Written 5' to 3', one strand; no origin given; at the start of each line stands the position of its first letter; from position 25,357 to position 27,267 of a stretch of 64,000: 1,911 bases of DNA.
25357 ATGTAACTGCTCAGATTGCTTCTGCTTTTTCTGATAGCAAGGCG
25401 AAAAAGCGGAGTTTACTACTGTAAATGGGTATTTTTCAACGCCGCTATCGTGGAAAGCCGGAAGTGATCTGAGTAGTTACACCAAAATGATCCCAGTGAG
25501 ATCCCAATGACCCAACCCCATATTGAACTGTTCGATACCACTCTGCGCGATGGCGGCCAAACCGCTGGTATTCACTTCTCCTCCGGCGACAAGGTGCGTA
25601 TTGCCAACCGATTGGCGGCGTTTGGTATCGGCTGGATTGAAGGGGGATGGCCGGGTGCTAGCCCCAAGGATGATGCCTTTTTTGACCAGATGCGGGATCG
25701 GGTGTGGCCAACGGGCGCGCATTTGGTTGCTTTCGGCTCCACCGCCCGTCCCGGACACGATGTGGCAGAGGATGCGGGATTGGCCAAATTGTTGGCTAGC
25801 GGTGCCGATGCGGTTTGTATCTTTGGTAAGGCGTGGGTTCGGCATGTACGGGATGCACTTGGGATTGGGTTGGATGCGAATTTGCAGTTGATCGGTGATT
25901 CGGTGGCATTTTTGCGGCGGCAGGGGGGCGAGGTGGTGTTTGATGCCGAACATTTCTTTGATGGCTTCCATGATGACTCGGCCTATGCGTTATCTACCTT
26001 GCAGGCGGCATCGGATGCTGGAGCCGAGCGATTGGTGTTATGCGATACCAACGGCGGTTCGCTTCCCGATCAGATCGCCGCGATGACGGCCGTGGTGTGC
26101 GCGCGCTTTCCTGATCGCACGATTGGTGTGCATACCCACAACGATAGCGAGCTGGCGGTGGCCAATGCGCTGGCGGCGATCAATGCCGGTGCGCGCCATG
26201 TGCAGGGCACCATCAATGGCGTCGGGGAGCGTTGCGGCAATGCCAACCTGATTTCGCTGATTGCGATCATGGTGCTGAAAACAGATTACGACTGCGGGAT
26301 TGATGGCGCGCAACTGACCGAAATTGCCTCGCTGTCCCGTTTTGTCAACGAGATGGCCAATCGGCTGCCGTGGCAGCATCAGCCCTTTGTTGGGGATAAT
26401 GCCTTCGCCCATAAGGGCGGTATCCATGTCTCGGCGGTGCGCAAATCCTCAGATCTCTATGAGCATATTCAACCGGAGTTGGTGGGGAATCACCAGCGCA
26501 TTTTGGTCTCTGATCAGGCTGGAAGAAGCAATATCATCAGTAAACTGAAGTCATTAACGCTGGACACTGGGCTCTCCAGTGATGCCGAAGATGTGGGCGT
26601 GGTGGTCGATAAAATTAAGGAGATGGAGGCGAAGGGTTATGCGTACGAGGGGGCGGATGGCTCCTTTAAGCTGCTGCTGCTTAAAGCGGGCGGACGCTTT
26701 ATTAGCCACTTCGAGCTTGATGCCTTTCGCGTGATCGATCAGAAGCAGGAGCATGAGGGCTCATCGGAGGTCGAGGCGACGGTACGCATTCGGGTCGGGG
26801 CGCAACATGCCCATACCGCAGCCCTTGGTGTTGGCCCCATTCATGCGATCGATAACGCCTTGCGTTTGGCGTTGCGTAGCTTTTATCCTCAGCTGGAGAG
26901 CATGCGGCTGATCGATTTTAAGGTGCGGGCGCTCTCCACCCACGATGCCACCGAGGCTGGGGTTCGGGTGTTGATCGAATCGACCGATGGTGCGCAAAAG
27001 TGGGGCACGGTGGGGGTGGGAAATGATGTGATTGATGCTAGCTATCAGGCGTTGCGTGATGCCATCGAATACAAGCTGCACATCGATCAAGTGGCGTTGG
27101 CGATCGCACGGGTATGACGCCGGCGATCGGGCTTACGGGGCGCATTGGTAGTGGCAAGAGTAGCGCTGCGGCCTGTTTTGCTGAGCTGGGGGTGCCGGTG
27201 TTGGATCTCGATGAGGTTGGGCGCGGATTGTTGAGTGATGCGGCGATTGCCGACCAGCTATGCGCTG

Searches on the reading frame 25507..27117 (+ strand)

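Call 66: search_protein_families(library=pfam, proteins=[window:25507-27117:+])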
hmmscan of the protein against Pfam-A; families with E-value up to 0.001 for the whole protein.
window:25507-27117:+ (536 aa): 3 families
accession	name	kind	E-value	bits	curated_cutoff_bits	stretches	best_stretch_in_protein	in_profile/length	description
PF00682.25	HMGL-like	-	3e-42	145.2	29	1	6-276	2-259/260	HMGL-like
PF08502.15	LeuA_dimer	-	9.9e-22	77.7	24.9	1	383-523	3-130/131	LeuA allosteric (dimerisation) domain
PF22617.1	HCS_D2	-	1.9e-13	51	27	1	295-376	2-80/82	Homocitrate synthase post-HMGL domain-like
